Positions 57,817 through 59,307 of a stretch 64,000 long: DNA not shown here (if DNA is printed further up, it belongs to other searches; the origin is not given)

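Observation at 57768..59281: Phage tail-fibre-like protein plus coupled mini-ORF downstream of a membrane-protein array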

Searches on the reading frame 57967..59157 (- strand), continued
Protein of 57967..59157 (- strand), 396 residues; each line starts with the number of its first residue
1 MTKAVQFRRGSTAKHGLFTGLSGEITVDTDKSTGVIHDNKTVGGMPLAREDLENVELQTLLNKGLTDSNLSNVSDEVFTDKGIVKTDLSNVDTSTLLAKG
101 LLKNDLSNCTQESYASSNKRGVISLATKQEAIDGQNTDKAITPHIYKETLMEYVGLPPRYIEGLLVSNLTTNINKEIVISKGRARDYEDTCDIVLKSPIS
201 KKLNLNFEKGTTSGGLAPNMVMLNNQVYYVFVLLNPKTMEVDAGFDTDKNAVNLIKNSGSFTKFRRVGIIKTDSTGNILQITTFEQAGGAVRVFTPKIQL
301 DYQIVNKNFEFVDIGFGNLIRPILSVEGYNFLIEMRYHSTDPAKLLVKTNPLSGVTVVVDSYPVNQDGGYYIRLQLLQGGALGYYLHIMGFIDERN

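Call 28: get_annotated_region(hit=H1, flank=6000)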
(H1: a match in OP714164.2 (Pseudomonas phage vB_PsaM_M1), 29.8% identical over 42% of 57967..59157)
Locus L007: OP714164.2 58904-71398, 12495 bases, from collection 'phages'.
description: Pseudomonas phage vB_PsaM_M1, complete genome.
organism: Pseudomonas phage vB_PsaM_M1 (NCBI taxid 2995601)
taxonomy: Viruses; Duplodnaviria; Heunggongvirae; Uroviricota; Caudoviricetes; Ounavirinae
host: Pseudomonas sp. ZM01; source: seawater; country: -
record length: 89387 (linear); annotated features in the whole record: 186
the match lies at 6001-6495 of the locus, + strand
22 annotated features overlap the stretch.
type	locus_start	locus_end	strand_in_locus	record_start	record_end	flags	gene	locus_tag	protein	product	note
CDS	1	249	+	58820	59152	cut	-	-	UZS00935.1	baseplate hub protein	-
CDS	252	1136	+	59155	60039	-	-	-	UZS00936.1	puncturing protein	-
CDS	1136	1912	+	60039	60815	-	-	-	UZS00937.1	hypothetical protein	-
CDS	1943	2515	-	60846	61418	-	-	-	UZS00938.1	hypothetical protein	-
CDS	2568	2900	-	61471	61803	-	-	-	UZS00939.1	baseplate wedge protein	-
CDS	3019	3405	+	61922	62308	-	-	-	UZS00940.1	baseplate wedge protein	-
CDS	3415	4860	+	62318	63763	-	-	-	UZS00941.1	baseplate protein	-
CDS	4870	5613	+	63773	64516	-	-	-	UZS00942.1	hypothetical protein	-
CDS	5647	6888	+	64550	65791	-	-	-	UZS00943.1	tail fiber assembly protein U'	-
CDS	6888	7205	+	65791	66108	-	-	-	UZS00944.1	DNA-directed RNA polymerase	-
CDS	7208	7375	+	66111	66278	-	-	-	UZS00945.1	hypothetical protein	-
CDS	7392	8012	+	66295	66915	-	-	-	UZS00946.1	lysozyme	-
CDS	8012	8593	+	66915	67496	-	-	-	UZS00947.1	lysozyme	-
CDS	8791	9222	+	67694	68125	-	-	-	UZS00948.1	inner membrane subunit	-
CDS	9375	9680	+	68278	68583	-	-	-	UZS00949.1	hypothetical protein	-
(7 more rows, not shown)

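Call 35: find_related_loci(query=A1, collection=genome_contigs, flank=10000)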
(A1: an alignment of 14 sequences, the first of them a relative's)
Query A1 (396 aa) in genome_contigs; peptide patterns used: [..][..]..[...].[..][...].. (x = any residue, [..] = any of these).
66 stretches matched a pattern; 17 encode a relative of the query (tblastn E <= 1e-3); 17 distinct loci.
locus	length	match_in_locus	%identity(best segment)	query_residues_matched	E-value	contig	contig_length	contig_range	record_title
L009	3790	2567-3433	43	2-293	2e-75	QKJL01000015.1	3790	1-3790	MAG: Alphaproteobacteria bacterium isolate SZUA-605 scaffold_148863, whole genome shotgun sequence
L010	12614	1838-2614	42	2-279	2e-66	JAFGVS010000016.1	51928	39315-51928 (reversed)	MAG: Alphaproteobacteria bacterium isolate ZodW_Metabat.18 k87_4977075, whole genome shotgun sequence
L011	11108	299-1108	43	1-274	1e-57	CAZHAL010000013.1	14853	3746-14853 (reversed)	MAG TPA_asm: uncultured Bacteroidales bacterium isolate SRP199465_co2_466 genome assembly, contig: NODE_12341_length_148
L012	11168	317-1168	38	4-314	3e-57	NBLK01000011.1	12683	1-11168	MAG: Rickettsiaceae bacterium 4572_127 ex4572_127_scaffold_2326, whole genome shotgun sequence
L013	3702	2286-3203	36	2-331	2e-55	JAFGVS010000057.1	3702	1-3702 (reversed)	MAG: Alphaproteobacteria bacterium isolate ZodW_Metabat.18 k87_20002122, whole genome shotgun sequence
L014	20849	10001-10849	39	1-283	5e-53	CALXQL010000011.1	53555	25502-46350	MAG: uncultured Alphaproteobacteria bacterium isolate E19__bin253 genome assembly, contig: E19__k127_8980928, whole geno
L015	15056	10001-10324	41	1-109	2e-17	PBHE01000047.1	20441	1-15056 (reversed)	MAG: Acidimicrobiaceae bacterium isolate SP304 MHASMcontig_1758331, whole genome shotgun sequence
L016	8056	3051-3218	59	1-56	2e-15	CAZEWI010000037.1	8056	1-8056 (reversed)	MAG TPA_asm: uncultured Bacteroidales bacterium isolate SRP192927_co1_901 genome assembly, contig: NODE_23422_length_805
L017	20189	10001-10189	51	1-63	1e-14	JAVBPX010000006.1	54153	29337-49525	MAG: Alphaproteobacteria bacterium isolate EPI_MAG_00150 c_000001992770, whole genome shotgun sequence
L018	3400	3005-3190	50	1-62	9e-15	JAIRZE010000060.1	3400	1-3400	MAG: Rickettsiales bacterium isolate Gsp477_bin73 k119_5040598, whole genome shotgun sequence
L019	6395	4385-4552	55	1-56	1e-13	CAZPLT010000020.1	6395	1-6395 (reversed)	MAG TPA_asm: uncultured Muribaculaceae bacterium isolate SRP192927_co1_307 genome assembly, contig: NODE_33397_length_63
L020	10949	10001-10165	56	1-55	2e-13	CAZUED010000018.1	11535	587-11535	MAG TPA_asm: uncultured Muribaculaceae bacterium isolate SRP192927_co1_66 genome assembly, contig: NODE_13241_length_115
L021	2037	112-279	55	1-56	1e-13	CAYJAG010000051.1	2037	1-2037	MAG TPA_asm: uncultured Muribaculaceae bacterium isolate ERP122455_co3_13 genome assembly, contig: NODE_17034_length_203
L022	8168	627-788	52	1-54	9e-13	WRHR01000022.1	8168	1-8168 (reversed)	MAG: Alphaproteobacteria bacterium isolate Nt197P3bin125 Ga0082212_10019476, whole genome shotgun sequence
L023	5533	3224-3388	53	1-55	2e-12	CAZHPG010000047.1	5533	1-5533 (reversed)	MAG TPA_asm: uncultured Muribaculaceae bacterium isolate SRP220891_co1_206 genome assembly, contig: NODE_29376_length_55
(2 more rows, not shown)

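Call 39: search_protein_families(library=pfam, proteins=[L014:7277-8491:-, L014:8580-9296:-, L014:9356-9853:+, L014:11211-11513:+, L014:11526-12785:-, L014:12785-13495:-, L012:1427-1648:+, L012:1709-2443:-, L012:2617-3663:-, L012:3685-4620:+], max_evalue=0.001)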
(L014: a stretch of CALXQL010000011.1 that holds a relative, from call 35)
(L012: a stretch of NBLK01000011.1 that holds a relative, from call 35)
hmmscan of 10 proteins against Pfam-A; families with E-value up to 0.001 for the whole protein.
L014:7277-8491:- (404 aa): 0 families

L014:8580-9296:- (238 aa): 1 family
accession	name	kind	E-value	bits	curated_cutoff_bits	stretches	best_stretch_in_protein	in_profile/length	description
PF05818.17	TraT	-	7.1e-49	166.9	31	1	28-238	1-214/214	Enterobacterial TraT complement resistance protein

L014:9356-9853:+ (165 aa): 1 family
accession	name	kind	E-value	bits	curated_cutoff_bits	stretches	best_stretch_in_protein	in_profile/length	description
PF00486.34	Trans_reg_C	-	2e-08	34.6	26.2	1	88-152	2-67/77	Transcriptional regulatory protein, C terminal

L014:11211-11513:+ (100 aa): 0 families

L014:11526-12785:- (419 aa): 2 families
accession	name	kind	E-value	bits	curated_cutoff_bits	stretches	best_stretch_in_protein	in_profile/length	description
PF12704.14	MacB_PCD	-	2e-47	162.6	27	1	35-258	1-206/207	MacB-like periplasmic core domain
PF02687.27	FtsX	-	2.1e-21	76.6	25.5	1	299-412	2-120/120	FtsX-like permease C-terminal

L014:12785-13495:- (236 aa): 6 families
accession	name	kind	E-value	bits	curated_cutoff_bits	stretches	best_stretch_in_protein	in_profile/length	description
PF00005.33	ABC_tran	-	5.1e-35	121.5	25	1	26-174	1-136/137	ABC transporter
PF13304.12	AAA_21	-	4.1e-07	30.8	27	0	147-206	238-300/304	AAA domain, putative AbiEii toxin, Type IV TA system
PF02463.25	SMC_N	-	5.5e-05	23.1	40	0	36-56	24-44/220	RecF/RecN/SMC N terminal domain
PF13555.12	AAA_29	-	0.00012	22.1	27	1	31-54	17-40/61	P-loop containing region of AAA domain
PF03193.22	RsgA_GTPase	-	0.00024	21.4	30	1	24-57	95-127/174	RsgA GTPase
PF25199.1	nSTAND_NTPase5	-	0.00057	20.2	34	0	36-95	41-103/145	Novel STAND NTPase 5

L012:1427-1648:+ (73 aa): 0 families

L012:1709-2443:- (244 aa): 4 families
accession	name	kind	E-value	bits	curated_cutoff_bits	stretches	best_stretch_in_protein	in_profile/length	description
PF03332.19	PMM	-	4.1e-28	99.1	22.4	1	32-217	4-196/221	Eukaryotic phosphomannomutase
PF08282.18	Hydrolase_3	-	2.5e-06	27.9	20.9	1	11-205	2-212/255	haloacid dehalogenase-like hydrolase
PF00702.32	Hydrolase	-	0.00041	21.2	26.4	0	8-75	2-65/191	haloacid dehalogenase-like hydrolase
PF13419.12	HAD_2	-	0.00085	19.9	23.8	0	11-104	2-94/178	Haloacid dehalogenase-like hydrolase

L012:2617-3663:- (348 aa): 3 families
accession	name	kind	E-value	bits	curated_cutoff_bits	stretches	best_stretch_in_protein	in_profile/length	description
PF00483.29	NTP_transferase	-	4.4e-50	171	21.2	1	19-291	2-243/245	Nucleotidyl transferase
PF12804.13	NTP_transf_3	-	3.3e-06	27.8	27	1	20-141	2-112/160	MobA-like NTP transferase domain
PF22640.1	ManC_GMP_beta-helix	-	0.0006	20.1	27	0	303-348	6-52/55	MannoseP isomerase/GMP-like beta-helix domain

L012:3685-4620:+ (311 aa): 4 families
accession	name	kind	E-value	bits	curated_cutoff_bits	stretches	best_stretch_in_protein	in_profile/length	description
PF01370.27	Epimerase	-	4.1e-63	213.4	20.9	1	12-241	2-240/240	NAD dependent epimerase/dehydratase family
PF16363.11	GDP_Man_Dehyd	-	2.9e-22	80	27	1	42-303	58-332/332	GDP-mannose 4,6 dehydratase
PF04321.23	RmlD_sub_bind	-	1.2e-09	38.1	27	1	10-103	2-94/287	RmlD substrate binding domain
PF02719.21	Polysacc_synt_2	-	0.00015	21.5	20.2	0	44-109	62-126/293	Polysaccharide biosynthesis protein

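Call 40: search_protein_families(library=pfam, proteins=[L010:216-1658:-, L010:2995-3741:-, L010:3683-4399:-, L010:4916-5956:+, L010:7165-8541:-, L001:1-1761:-, L003:2672-3337:+, L003:2-1030:+, L005:7183-8214:+, L005:4626-5144:-], max_evalue=0.001)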
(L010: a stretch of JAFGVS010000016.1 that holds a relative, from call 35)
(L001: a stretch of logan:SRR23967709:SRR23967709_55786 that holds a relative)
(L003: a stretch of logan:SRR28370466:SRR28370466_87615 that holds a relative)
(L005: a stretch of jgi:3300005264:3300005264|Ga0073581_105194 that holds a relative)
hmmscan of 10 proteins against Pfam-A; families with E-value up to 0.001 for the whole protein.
L010:216-1658:- (480 aa): 1 family
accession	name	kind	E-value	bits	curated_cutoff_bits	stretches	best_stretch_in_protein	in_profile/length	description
PF03060.21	NMO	-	3e-07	30.6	28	1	147-344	117-291/331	Nitronate monooxygenase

L010:2995-3741:- (248 aa): 0 families

L010:3683-4399:- (238 aa): 0 families

L010:4916-5956:+ (346 aa): 2 families
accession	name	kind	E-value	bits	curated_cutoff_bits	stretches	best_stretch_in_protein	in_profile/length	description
PF03462.23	PCRF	-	1.3e-54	185.4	24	1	11-200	2-194/194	PCRF domain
PF00472.26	RF-1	-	2.1e-44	150.6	35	1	209-318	2-116/116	RF-1 domain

L010:7165-8541:- (458 aa): 2 families
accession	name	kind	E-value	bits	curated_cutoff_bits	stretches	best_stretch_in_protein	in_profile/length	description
PF03129.25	HGTP_anticodon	-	4.7e-20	72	21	1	359-452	1-92/94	Anticodon binding domain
PF00587.30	tRNA-synt_2b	-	2e-09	38.2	29.3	1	138-331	8-176/179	tRNA synthetase class II core domain (G, H, P, S and T)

L001:1-1761:- (587 aa): 1 family
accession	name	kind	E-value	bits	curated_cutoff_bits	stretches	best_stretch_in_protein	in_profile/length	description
PF07443.18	HARP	-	0.00017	21.5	25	1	263-291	22-50/55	HepA-related protein (HARP)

L003:2672-3337:+ (221 aa): 0 families

L003:2-1030:+ (342 aa): 1 family
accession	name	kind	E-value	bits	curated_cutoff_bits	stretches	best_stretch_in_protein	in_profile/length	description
PF02775.26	TPP_enzyme_C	-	2.6e-06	27.7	21.9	1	128-239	47-150/151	Thiamine pyrophosphate enzyme, C-terminal TPP binding domain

L005:7183-8214:+ (343 aa): 1 family
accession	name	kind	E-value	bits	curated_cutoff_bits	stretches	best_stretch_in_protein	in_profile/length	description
PF18454.7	Mtd_N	-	1.2e-12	47.9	26.3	1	5-38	1-34/37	Major tropism determinant N-terminal domain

L005:4626-5144:- (172 aa): 2 families
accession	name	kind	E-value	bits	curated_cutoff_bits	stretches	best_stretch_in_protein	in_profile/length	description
PF13505.12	OMP_b-brl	-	1.1e-07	32.7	28.7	1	29-172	41-175/175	Outer membrane protein beta-barrel domain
PF01389.23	OmpA_membrane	-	0.00097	19.4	21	0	25-128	28-142/180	OmpA-like transmembrane domain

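Call 41: find_related_loci(query=A1, collection=viral_contigs, flank=10000)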
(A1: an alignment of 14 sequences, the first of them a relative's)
Query A1 (396 aa) in viral_contigs; peptide patterns used: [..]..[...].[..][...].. (x = any residue, [..] = any of these).
58 stretches matched a pattern; 52 encode a relative of the query (tblastn E <= 1e-3); 40 distinct loci.
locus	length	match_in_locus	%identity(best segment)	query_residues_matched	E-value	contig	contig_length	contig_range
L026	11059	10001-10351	43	1-125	2e-18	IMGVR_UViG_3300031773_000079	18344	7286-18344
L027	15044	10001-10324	42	1-109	4e-17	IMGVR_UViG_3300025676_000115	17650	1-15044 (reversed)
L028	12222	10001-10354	40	1-125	7e-17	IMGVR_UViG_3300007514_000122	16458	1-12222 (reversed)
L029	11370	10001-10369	41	1-125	6e-17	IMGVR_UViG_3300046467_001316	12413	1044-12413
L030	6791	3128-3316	52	1-63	7e-17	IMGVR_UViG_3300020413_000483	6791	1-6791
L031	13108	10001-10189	52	1-63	8e-17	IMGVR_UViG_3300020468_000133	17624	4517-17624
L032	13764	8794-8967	62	1-58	1e-16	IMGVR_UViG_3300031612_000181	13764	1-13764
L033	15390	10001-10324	41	1-109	1e-16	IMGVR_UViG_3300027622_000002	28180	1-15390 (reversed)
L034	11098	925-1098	62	1-58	1e-16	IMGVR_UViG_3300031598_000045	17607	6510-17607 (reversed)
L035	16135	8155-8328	62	1-58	1e-16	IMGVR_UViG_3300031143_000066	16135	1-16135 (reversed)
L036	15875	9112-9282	61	1-57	1e-16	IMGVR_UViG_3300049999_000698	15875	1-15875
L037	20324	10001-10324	41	1-109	1e-16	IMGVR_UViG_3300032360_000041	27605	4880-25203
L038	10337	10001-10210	57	1-72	2e-16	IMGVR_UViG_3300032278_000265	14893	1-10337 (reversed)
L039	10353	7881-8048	63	1-56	2e-16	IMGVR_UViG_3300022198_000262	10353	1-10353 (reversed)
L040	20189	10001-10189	57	1-63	3e-16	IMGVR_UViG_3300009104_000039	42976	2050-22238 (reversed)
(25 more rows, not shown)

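Call 50: search_protein_families(library=phrogs, proteins=[L004:1086-1955:-, L004:3004-3387:-, L004:6969-7256:+, L005:8285-8542:+, L005:8644-8964:-, L005:8945-9304:-, L005:9301-9999:-, L010:2995-3741:-, L014:11211-11513:+, L012:1427-1648:+], max_evalue=0.01)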
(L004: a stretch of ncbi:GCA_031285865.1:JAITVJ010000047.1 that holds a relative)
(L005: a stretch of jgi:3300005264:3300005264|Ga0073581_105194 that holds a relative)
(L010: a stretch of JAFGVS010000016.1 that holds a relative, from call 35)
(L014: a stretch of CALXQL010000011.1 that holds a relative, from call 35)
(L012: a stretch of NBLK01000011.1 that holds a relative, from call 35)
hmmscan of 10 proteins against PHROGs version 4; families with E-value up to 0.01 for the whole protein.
L004:1086-1955:- (289 aa): 10 families
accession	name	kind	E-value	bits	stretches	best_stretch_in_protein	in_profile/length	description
phrog_315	-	lysis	5e-21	75.9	1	113-287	332-485/677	endolysin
phrog_12853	-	unknown function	2.8e-09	38.5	1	117-227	4-109/131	-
phrog_115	-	head and packaging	6.3e-06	26.6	1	58-231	270-477/665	minor head protein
phrog_241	-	head and packaging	8.8e-06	26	1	40-115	209-283/679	head morphogenesis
phrog_4728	-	head and packaging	8.6e-05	22.5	1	51-255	244-424/591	head morphogenesis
phrog_595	-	head and packaging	0.00018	22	1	58-256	250-410/513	head maturation protease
phrog_8089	-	head and packaging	0.0017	18.7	1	49-99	206-263/268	head morphogenesis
phrog_1657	-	head and packaging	0.0018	18.7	1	59-108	248-303/337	head morphogenesis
phrog_17987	-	head and packaging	0.0048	16.1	1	35-108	212-284/856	head maturation protease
phrog_3517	-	head and packaging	0.008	16.5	0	59-118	271-343/371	head morphogenesis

L004:3004-3387:- (127 aa): 0 families

L004:6969-7256:+ (95 aa): 0 families

L005:8285-8542:+ (85 aa): 2 families
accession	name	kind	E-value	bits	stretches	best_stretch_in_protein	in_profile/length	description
phrog_9114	-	unknown function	3.2e-11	44.9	1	20-84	35-102/103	-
phrog_8886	-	unknown function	0.0024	18.8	1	32-69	95-132/159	-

L005:8644-8964:- (106 aa): 0 families

L005:8945-9304:- (119 aa): 0 families

L005:9301-9999:- (232 aa): 0 families

L010:2995-3741:- (248 aa): 0 families

L014:11211-11513:+ (100 aa): 2 families
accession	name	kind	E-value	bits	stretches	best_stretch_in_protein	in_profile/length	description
phrog_2687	-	unknown function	4.8e-05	24.9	1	46-98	15-70/73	-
phrog_1787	-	unknown function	0.0074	17.8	1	24-78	38-93/116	-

L012:1427-1648:+ (73 aa): 4 families
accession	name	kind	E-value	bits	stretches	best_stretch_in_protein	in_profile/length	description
phrog_9114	-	unknown function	9.4e-12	46.5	1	14-73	40-102/103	-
phrog_1787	-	unknown function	4.6e-05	24.9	1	21-60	49-93/116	-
phrog_2687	-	unknown function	0.002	19.7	1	26-72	19-70/73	-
phrog_20715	-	unknown function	0.0038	18.7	1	27-58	18-49/95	-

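Call 66: find_encoding_contigs(protein=P0002, flank=10000, max_places=2)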
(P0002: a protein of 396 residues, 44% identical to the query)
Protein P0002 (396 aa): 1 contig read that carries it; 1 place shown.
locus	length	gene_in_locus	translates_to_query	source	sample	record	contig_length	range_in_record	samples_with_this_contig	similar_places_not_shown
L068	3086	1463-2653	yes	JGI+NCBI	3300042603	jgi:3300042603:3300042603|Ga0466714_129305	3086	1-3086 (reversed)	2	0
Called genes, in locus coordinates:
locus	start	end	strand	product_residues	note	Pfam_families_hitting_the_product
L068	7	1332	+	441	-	-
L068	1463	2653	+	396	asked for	PF18454:Mtd_N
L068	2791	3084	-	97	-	PF07676:PD40 (faint)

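Call 74: fold_search(model_id=the predicted structure, library=viral)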
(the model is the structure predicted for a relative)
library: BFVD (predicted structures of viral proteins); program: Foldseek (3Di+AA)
matches with E <= 10: 1553; with E <= 0.001: 22
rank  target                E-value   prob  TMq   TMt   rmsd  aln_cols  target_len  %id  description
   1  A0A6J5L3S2            9.7e-15  1.00  0.46  0.69   3.8       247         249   15  Uncharacterized protein [uncultured Caudovirales phage]
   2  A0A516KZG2            3.9e-14  1.00  0.44  0.49   6.3       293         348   18  (no name in the UniProt tables at hand)
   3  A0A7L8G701            6.4e-14  1.00  0.47  0.36  31.4       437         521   14  Tail fiber protein [Rhizobium phage Palo]
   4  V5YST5                1.3e-13  1.00  0.43  0.32   8.7       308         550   14  Putative tail-collar fibre protein [Pseudomonas phage PPpW-3]
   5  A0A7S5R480            9.2e-13  1.00  0.44  0.64   6.0       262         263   14  (no name in the UniProt tables at hand)
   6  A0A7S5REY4            2.5e-12  1.00  0.47  0.57   9.5       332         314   16  (no name in the UniProt tables at hand)
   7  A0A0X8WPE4            6.8e-10  1.00  0.43  0.32   7.1       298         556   11  (no name in the UniProt tables at hand)
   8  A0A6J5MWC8            2.3e-09  1.00  0.29  0.55   6.8       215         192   17  Uncharacterized protein (Fragment) [uncultured Caudovirales phage]
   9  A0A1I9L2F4            2.9e-09  1.00  0.38  0.44   4.8       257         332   11  DUF2793 domain-containing protein [Xanthomonas phage XAJ2]
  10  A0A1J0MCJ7            3.3e-06  1.00  0.18  0.20  17.7       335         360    8  Minor tail protein [Streptomyces phage Mojorita]
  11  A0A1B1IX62            1.5e-05  0.87  0.15  0.14  20.8       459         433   12  (no name in the UniProt tables at hand)
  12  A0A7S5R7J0            7.0e-05  0.99  0.23  0.26  11.4       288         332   10  (no name in the UniProt tables at hand)
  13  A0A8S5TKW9            1.6e-04  0.89  0.17  0.17  21.8       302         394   11  Uncharacterized protein [Siphoviridae sp. ctGkF2]
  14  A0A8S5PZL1            1.6e-04  0.89  0.16  0.15  59.0       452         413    8  Receptor Binding Protein [Siphoviridae sp. ctG0D7]
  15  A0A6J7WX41            2.0e-04  0.80  0.18  0.16  38.9       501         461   11  Major tropism determinant N-terminal domain-containing protein [uncultured Caudovirales phage]
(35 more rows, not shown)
